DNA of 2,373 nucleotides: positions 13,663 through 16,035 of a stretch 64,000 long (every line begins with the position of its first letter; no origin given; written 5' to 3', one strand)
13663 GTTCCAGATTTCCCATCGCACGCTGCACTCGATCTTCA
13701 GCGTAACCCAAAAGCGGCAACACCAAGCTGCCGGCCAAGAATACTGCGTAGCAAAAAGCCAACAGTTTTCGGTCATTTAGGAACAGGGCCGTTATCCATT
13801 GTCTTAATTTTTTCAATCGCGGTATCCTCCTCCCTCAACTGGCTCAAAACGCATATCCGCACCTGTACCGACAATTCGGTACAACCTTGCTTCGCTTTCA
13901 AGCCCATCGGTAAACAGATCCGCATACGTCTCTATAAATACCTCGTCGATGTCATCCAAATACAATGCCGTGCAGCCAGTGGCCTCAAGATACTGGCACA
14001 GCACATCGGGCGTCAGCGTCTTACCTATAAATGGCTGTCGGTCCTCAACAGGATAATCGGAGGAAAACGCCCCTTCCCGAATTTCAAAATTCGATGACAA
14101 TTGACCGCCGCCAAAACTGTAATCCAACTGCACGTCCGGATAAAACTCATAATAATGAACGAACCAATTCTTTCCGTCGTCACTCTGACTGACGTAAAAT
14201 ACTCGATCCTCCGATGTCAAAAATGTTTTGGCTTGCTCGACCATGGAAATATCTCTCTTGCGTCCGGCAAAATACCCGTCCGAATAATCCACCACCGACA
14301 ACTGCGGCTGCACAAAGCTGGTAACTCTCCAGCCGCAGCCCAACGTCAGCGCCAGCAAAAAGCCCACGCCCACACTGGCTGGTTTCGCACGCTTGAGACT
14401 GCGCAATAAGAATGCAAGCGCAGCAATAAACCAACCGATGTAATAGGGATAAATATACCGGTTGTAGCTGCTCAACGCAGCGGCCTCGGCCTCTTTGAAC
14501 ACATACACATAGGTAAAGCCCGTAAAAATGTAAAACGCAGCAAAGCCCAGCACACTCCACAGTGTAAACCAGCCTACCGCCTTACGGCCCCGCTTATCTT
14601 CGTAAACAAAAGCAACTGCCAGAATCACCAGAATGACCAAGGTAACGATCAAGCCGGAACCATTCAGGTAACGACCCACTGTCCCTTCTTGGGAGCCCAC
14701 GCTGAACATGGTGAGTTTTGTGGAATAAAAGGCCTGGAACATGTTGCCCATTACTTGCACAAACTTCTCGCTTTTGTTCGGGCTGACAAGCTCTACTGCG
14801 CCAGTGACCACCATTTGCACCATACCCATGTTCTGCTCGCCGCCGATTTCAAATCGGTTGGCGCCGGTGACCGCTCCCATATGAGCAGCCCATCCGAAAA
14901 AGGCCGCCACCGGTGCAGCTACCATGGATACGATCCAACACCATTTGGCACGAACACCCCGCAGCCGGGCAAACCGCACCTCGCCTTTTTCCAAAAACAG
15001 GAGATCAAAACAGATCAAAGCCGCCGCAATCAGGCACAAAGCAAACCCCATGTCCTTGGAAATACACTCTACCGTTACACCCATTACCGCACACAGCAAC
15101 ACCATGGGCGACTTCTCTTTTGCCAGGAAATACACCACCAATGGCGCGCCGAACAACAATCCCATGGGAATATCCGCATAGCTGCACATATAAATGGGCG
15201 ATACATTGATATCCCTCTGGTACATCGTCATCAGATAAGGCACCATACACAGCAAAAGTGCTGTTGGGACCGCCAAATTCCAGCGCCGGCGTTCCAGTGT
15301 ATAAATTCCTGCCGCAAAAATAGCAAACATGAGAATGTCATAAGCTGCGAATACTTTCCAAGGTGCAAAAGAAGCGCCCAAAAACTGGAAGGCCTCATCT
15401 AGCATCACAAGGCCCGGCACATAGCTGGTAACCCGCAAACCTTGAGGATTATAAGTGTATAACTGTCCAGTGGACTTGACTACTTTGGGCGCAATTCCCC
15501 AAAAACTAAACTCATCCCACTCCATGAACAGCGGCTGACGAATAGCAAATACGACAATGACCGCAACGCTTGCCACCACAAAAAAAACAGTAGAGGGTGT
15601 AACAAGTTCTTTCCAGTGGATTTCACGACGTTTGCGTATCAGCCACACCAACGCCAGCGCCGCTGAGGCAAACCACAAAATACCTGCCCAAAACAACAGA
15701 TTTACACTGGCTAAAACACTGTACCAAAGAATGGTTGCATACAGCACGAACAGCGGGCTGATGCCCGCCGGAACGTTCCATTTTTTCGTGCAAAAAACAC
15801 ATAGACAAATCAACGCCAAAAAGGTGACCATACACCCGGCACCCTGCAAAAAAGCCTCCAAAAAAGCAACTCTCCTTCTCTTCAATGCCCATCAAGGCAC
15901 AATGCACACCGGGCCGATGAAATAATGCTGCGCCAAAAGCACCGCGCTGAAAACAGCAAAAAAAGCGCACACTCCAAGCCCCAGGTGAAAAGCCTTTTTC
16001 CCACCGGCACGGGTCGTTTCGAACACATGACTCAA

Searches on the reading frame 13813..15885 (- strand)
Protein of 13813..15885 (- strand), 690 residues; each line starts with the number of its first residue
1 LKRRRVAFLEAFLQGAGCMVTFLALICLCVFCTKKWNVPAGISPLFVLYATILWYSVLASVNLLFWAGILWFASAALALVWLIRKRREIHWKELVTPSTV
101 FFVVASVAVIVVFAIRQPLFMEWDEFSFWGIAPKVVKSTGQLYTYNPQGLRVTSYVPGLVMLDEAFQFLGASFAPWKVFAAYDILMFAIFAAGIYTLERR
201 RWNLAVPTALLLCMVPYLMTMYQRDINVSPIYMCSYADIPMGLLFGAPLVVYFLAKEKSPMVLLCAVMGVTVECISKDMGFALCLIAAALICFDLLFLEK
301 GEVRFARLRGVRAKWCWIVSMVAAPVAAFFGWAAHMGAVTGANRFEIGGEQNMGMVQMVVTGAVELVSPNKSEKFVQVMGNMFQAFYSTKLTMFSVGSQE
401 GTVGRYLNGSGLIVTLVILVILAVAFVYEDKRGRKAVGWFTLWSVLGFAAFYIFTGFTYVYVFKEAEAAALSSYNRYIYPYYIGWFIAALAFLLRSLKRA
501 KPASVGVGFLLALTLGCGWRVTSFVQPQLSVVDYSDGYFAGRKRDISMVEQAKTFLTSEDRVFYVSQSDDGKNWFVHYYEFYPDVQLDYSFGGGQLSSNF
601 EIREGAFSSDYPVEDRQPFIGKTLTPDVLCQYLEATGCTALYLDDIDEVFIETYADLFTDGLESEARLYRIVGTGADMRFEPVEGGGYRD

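Call 3: search_protein_families(library=pfam, proteins=[window:13813-15885:-], max_evalue=0.01)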
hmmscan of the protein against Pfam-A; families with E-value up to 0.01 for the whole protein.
window:13813-15885:- (690 aa): 0 families

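Call 6: search_protein_families(library=ncbifam, proteins=[window:13813-15885:-], max_evalue=0.01)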
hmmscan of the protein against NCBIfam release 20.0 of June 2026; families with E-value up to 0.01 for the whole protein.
window:13813-15885:- (690 aa): 0 families

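Call 13: find_homologous_proteins(query=window:13813-15885:-)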
Query window:13813-15885:- (690 aa): 122 proteins with E <= 0.001 among 8000 candidates; the best 120 are listed.
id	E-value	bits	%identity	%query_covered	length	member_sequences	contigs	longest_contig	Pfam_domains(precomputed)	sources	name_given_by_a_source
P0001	0.0e+0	1454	93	99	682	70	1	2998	-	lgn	-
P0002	2.9e-277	940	62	95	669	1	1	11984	-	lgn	-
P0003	6.7e-277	938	63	98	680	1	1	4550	-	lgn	-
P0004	5.0e-259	879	58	97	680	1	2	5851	-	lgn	-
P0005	1.2e-254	865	58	97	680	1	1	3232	-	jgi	-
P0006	1.1e-251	855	57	97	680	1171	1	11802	-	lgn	-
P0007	3.5e-251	853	58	97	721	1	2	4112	-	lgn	-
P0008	1.6e-249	848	57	97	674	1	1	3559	-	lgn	-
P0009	5.0e-249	846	57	96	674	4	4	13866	-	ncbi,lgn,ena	-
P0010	1.9e-243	828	57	93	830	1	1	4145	PF00860.27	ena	-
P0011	2.0e-243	828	54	98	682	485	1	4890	-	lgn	-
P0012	3.7e-241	820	57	92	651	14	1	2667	-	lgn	-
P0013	3.9e-241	820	54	99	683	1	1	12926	-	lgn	-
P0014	1.4e-240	818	56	95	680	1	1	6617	-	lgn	-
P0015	3.3e-239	814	56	97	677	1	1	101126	-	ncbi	-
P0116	4.6e-65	238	27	97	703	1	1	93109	-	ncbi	-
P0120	4.5e-45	172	26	97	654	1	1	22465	-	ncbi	-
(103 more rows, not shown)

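Call 16: find_related_loci(query=A1, collection=genome_contigs, flank=10000)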
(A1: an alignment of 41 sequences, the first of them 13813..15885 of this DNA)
Query A1 (690 aa) in genome_contigs; peptide patterns used: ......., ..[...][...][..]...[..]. (x = any residue, [..] = any of these).
263 stretches matched a pattern; 235 encode a relative of the query (tblastn E <= 1e-3); the best 80 are kept; 79 distinct loci.
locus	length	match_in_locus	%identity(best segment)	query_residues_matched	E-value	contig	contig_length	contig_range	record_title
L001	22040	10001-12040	57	4-685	0e+0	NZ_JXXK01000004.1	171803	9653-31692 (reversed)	Ruthenibacterium lactatiformans strain 585-1 contig00004, whole genome shotgun sequence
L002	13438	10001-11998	57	21-685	0e+0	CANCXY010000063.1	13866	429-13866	MAG TPA_asm: uncultured Clostridia bacterium isolate ERR6760080_bin.88_metawrap_v1.3_MAG genome assembly, contig: ERZ128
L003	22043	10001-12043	54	4-687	0e+0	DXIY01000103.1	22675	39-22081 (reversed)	MAG TPA_asm: Candidatus Ruthenibacterium merdipullorum isolate ChiSxjej5B17-15602 ChiSxjej5B17M5__C198571_L22675_SAMN080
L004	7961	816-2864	53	2-687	0e+0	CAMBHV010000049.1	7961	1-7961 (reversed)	MAG: uncultured Clostridia bacterium isolate SRR17382105_bin.46_metaWRAP_v1.3_MAG genome assembly, contig: ERZ10544616.3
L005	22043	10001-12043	54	4-687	0e+0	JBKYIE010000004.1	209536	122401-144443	MAG: Ruthenibacterium sp. isolate C039_43 NODE_126_length_209536_cov_12.272750, whole genome shotgun sequence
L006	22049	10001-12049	55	3-687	0e+0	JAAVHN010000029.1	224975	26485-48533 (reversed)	MAG: Subdoligranulum sp. isolate Mgla_MAG_6-bin_1 c_000000036442, whole genome shotgun sequence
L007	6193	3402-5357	56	35-685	0e+0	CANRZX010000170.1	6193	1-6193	MAG TPA_asm: uncultured Clostridia bacterium isolate SRR15510224_bin.55_metawrap_v1.3_MAG genome assembly, contig: NODE.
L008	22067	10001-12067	93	2-690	0e+0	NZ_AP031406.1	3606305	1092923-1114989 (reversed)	Owariibacterium komagatae strain 13GAM1G chromosome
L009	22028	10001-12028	53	19-689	0e+0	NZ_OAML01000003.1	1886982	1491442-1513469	Pygmaiobacter massiliensis strain Marseille-P3336, whole genome shotgun sequence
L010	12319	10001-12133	49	21-684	0e+0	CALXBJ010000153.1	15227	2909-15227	MAG: uncultured Pygmaiobacter sp. isolate E09__bin350 genome assembly, contig: E09__k127_4022390, whole genome shotgun s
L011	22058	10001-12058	52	3-683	0e+0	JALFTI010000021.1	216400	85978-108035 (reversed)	MAG: Pygmaiobacter massiliensis isolate SUG993 k141_5632367, whole genome shotgun sequence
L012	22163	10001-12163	48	2-689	0e+0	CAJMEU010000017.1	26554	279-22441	MAG TPA_asm: uncultured Ruminococcaceae bacterium isolate SRR5558303-bin.50 genome assembly, contig: NODE_1466_length_26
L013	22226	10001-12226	46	1-690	0e+0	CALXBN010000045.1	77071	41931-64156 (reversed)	MAG: uncultured Ruthenibacterium sp. isolate E0_FAY__bin201 genome assembly, contig: E0_FAY__k127_340520, whole genome s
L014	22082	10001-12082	51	4-690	0e+0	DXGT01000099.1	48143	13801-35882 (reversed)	MAG TPA_asm: Candidatus Ruthenibacterium merdigallinarum isolate ChiSjej6B24-7098 ChiSjej6B24M5__C146045_L48143_SAMN0800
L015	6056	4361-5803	58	6-507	8e-180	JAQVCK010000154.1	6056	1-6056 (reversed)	MAG: Pygmaiobacter sp. isolate STD2_87 NODE_55703_length_6056_cov_3.816664_Sandtown_D2, whole genome shotgun sequence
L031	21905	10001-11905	31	10-683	6e-104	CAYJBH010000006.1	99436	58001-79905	MAG TPA_asm: uncultured Oscillospiraceae bacterium isolate ERP123703_co1_269 genome assembly, contig: NODE_151_length_99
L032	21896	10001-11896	32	19-664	5e-101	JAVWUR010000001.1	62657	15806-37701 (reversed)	MAG: Oscillospiraceae bacterium isolate CGS3Y4-bin26 NODE_1_length_62657_cov_4.518536, whole genome shotgun sequence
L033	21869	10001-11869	34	19-666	2e-100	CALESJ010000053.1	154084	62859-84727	MAG TPA_asm: uncultured Faecalibacterium sp. isolate ERR318707_bin.9_CONCOCT_v1.1_MAG genome assembly, contig: ERZ176457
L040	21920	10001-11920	34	3-684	8e-96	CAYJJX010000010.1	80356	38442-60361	MAG TPA_asm: uncultured Oscillospiraceae bacterium isolate ERP123703_co3_194 genome assembly, contig: NODE_259_length_80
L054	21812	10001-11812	34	34-662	2e-91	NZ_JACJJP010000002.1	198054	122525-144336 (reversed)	Gemmiger formicilis strain An812 An812_NODE_2_length_198054_cov_27.797891_pilon, whole genome shotgun sequence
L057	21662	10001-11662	31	17-581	1e-90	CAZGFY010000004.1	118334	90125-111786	MAG TPA_asm: uncultured Oscillospiraceae bacterium isolate ERP123703_co1_321 genome assembly, contig: NODE_98_length_118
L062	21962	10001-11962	31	1-671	1e-89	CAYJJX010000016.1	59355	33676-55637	MAG TPA_asm: uncultured Oscillospiraceae bacterium isolate ERP123703_co3_194 genome assembly, contig: NODE_487_length_59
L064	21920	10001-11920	30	18-681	2e-89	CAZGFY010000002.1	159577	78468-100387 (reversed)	MAG TPA_asm: uncultured Oscillospiraceae bacterium isolate ERP123703_co1_321 genome assembly, contig: NODE_47_length_159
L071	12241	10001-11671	32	21-584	5e-87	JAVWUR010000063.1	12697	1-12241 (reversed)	MAG: Oscillospiraceae bacterium isolate CGS3Y4-bin26 NODE_63_length_12697_cov_3.526149, whole genome shotgun sequence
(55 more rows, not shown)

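Call 19: search_solved_structures(query=A1, max_evalue=10)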
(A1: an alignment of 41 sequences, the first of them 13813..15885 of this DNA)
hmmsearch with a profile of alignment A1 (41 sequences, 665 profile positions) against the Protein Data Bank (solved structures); distinct sequences matched with E-value up to 10: 12.
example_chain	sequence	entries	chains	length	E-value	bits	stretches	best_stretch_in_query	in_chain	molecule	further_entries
8ttf_C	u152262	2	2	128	0.0096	17.6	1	508-575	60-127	Heavy Chain of FabDA1 Variable Domain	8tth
9s6r_H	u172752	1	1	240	0.082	14.5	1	511-578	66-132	Sc-16 Fab heavy chain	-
5x2b_D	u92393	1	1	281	0.22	13.1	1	534-632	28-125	Sulfotransferase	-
9uuy_C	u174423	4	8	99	0.22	13.1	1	8-71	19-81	NAD(P) transhydrogenase subunit alpha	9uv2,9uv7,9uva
5x2b_F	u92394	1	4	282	0.22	13.1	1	534-632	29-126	Sulfotransferase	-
5x2b_C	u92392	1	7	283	0.23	13.1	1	534-632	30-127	Sulfotransferase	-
4nbx_B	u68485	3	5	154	0.48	12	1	514-581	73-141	A20.1 VHH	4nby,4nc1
3j1s_H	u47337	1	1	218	0.65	11.6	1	527-556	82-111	A20 heavy chain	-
8fxv_B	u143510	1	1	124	1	10.9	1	510-563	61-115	Nanobody clone 18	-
9l76_B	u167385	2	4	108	1.2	10.7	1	9-71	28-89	NAD(P) transhydrogenase subunit alpha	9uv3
3tt3_H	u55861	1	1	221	1.5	10.3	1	519-555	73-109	mouse monoclonal 1gG1 Fab fragment, kappa light chain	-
7ox1_A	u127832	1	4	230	2.6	9.6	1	521-575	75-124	Heavy chain (Fab 7D6)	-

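Call 21: search_protein_families(library=pfam, proteins=[L054:326-1231:+, L054:1228-2100:+, L054:1812-3713:+, L054:3815-4633:+, L054:4817-5806:+, L054:5803-6654:+, L054:7208-9304:+, L054:9301-9912:+, L054:15040-17748:+, L054:19144-19938:+], max_evalue=0.01)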
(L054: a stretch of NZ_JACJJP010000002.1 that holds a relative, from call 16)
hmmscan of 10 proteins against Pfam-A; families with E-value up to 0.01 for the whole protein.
L054:326-1231:+ (301 aa): 1 family
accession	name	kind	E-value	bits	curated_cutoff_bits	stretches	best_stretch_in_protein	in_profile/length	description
PF00528.27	BPD_transp_1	-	3.6e-22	79.4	26.4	1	83-294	1-183/184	Binding-protein-dependent transport system inner membrane component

L054:1228-2100:+ (290 aa): 1 family
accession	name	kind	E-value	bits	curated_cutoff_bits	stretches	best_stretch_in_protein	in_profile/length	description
PF00528.27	BPD_transp_1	-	1.3e-15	58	26.4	1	102-275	5-174/184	Binding-protein-dependent transport system inner membrane component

L054:1812-3713:+ (633 aa): 2 families
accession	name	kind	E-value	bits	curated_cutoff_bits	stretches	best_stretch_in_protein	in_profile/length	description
PF13416.11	SBP_bac_8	-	4.4e-24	86.2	27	1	161-499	1-274/279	Bacterial extracellular solute-binding protein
PF01547.30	SBP_bac_1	-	6.2e-16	59.7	26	1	154-474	3-306/307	Bacterial extracellular solute-binding protein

L054:3815-4633:+ (272 aa): 1 family
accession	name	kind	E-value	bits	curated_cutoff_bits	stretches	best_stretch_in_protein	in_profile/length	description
PF01336.31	tRNA_anti-codon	-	0.0058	17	27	0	108-138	37-68/75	OB-fold nucleic acid binding domain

L054:4817-5806:+ (329 aa): 2 families
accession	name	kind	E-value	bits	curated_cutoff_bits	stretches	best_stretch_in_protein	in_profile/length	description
PF00480.26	ROK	-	5.1e-71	240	22.9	1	19-325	2-293/294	ROK family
PF01869.26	BcrAD_BadFG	-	3.2e-08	33.9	31.5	1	19-93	1-77/271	BadF/BadG/BcrA/BcrD ATPase family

L054:5803-6654:+ (283 aa): 1 family
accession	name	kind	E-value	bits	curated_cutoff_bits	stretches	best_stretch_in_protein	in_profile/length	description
PF01261.30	AP_endonuc_2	-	5.2e-26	92.3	31.1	1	23-275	3-245/249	Xylose isomerase-like TIM barrel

L054:7208-9304:+ (698 aa): 0 families

L054:9301-9912:+ (203 aa): 0 families

L054:15040-17748:+ (902 aa): 0 families

L054:19144-19938:+ (264 aa): 0 families

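Call 25: predict_structure(alignment_id=A1)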
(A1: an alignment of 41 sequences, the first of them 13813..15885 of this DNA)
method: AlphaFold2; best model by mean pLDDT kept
length: 690 residues; sequences in the alignment: 41
mean_pLDDT: 91.8   pTM: 0.93
mean pLDDT of the five models: 91.8, 90.7, 90.2, 90.1, 89.6
residues with pLDDT >= 90: 502; 70-90: 167; 50-70: 21; < 50: 0
segments of 3 or more residues with pLDDT < 50: none
pLDDT, mean of each block of 10 residues (from residue 1): 90 96 98 97 98 97 97 98 97 95 98 94 76 92 76 78 96 95 98 93 96 96 81 91 98 95 98 94 97 96 93 97 96 89 74 85 94 95 92 83 80 95 97 95 98 94 88 89 98 94 92 96 91 89 93 94 91 90 89 83 73 81 92 92 94 96 94 94 87
secondary structure, 60 per line:
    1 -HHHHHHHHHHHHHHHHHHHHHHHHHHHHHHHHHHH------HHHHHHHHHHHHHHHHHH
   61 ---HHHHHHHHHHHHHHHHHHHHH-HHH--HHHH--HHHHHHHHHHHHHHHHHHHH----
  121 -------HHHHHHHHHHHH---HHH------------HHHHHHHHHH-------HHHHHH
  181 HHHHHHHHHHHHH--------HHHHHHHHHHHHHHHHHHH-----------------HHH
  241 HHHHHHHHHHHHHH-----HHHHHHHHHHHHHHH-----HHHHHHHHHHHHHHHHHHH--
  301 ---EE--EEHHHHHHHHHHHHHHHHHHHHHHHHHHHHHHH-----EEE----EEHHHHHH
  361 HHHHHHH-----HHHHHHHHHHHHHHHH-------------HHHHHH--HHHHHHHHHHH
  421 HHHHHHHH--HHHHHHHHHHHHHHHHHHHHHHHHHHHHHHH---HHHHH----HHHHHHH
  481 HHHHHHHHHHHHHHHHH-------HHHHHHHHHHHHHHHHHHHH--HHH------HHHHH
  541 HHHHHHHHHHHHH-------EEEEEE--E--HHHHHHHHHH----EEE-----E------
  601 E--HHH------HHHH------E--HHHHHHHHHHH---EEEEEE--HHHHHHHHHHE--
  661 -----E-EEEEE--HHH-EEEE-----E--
elements in order: H2-36 H43-60 H64-84 H91-94 H97-116 H128-139 H158-167 H175-193 H202-220 H238-254 H260-274 H280-298 H310-340 E346-348 H355-367 H373-388 H402-407 H410-428 H431-461 H465-469 H474-497 H505-524 H536-553 E561-566 H572-581 E586-588 H613-616 H626-636 E640-645 H648-657 E668-672 E679-682

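Call 28: fold_search(model_id=the predicted structure, library=pdb)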
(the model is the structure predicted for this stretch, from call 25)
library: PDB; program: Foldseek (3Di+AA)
matches with E <= 10: 389; with E <= 0.001: 0
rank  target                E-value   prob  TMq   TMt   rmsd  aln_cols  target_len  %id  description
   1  5f15                  3.1e-03  1.00  0.34  0.41   9.8       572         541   13  Crystal Structure of ArnT from Cupriavidus metallidurans bound to Undecaprenyl phosphate (released 2016-02-17)
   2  5ezm                  4.2e-03  1.00  0.38  0.47  10.1       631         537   13  Crystal Structure of ArnT from Cupriavidus metallidurans in the apo state (released 2016-02-17)
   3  6w98_A                4.6e-03  0.99  0.30  0.19  11.9       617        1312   12  Single-Particle Cryo-EM Structure of Arabinofuranosyltransferase AftD from Mycobacteria (released 2020-05-13)
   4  7zli_A                5.0e-03  1.00  0.39  0.40  11.1       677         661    9  Cryo-EM structure of C-mannosyltransferase CeDPY19, in complex with Dol25-P-Man and bound to CMT2-Fab and anti-Fab nan (released 2023-01-11)
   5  7zlh_A                6.7e-03  0.80  0.22  0.23  19.1       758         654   10  Cryo-EM structure of C-mannosyltransferase CeDPY19, in apo state, bound to CMT2-Fab and anti-Fab nanobody (released 2023-01-11)
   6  9i5k_A                8.0e-03  1.00  0.34  0.44  11.0       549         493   12  Structure of the Chaetomium thermophilum Pmt4 homodimer (C2 symmetry) (released 2025-12-24)
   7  9g8k_A                9.5e-03  0.35  0.12  0.12  25.9       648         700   10  Structure of K+-dependent Na+-PPase from Thermotoga maritima in complex with Ca2+ and Etidronate (released 2025-06-04)
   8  7tpg_B                1.0e-02  0.75  0.17  0.23  18.1       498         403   11  Single-Particle Cryo-EM Structure of the WaaL O-antigen ligase in its ligand bound state (released 2022-04-06)
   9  6c26_A                2.8e-02  0.98  0.35  0.37  12.7       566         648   13  The Cryo-EM structure of a eukaryotic oligosaccharyl transferase complex (released 2018-01-31)
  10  8b24_B                2.9e-02  0.20  0.12  0.12  25.6       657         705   10  Time-resolved structure of K+-dependent Na+-PPase from Thermotoga maritima 3600-seconds post reaction initiation with  (released 2024-01-17)
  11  5gpj_C                3.7e-02  0.18  0.11  0.11  27.1       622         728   12  Crystal Structure of Proton-Pumping Pyrophosphatase (released 2016-12-28)
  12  5lzr_A                4.4e-02  0.20  0.12  0.12  26.4       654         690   10  Crystal structure of Thermotoga maritima sodium pumping membrane integral pyrophosphatase in complex with tungstate an (released 2016-12-14)
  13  9g8j_D                4.8e-02  0.14  0.10  0.10  27.6       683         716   10  Structure of K+-dependent Na+-PPase from Thermotoga maritima in complex with zoledronate (released 2025-06-04)
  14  5lzr_B                5.0e-02  0.10  0.09  0.09  26.6       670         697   11  Crystal structure of Thermotoga maritima sodium pumping membrane integral pyrophosphatase in complex with tungstate an (released 2016-12-14)
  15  4av3_A                6.2e-02  0.11  0.11  0.11  25.7       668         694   10  Crystal structure of Thermotoga Maritima sodium pumping membrane integral pyrophosphatase with metal ions in active si (released 2012-08-08)
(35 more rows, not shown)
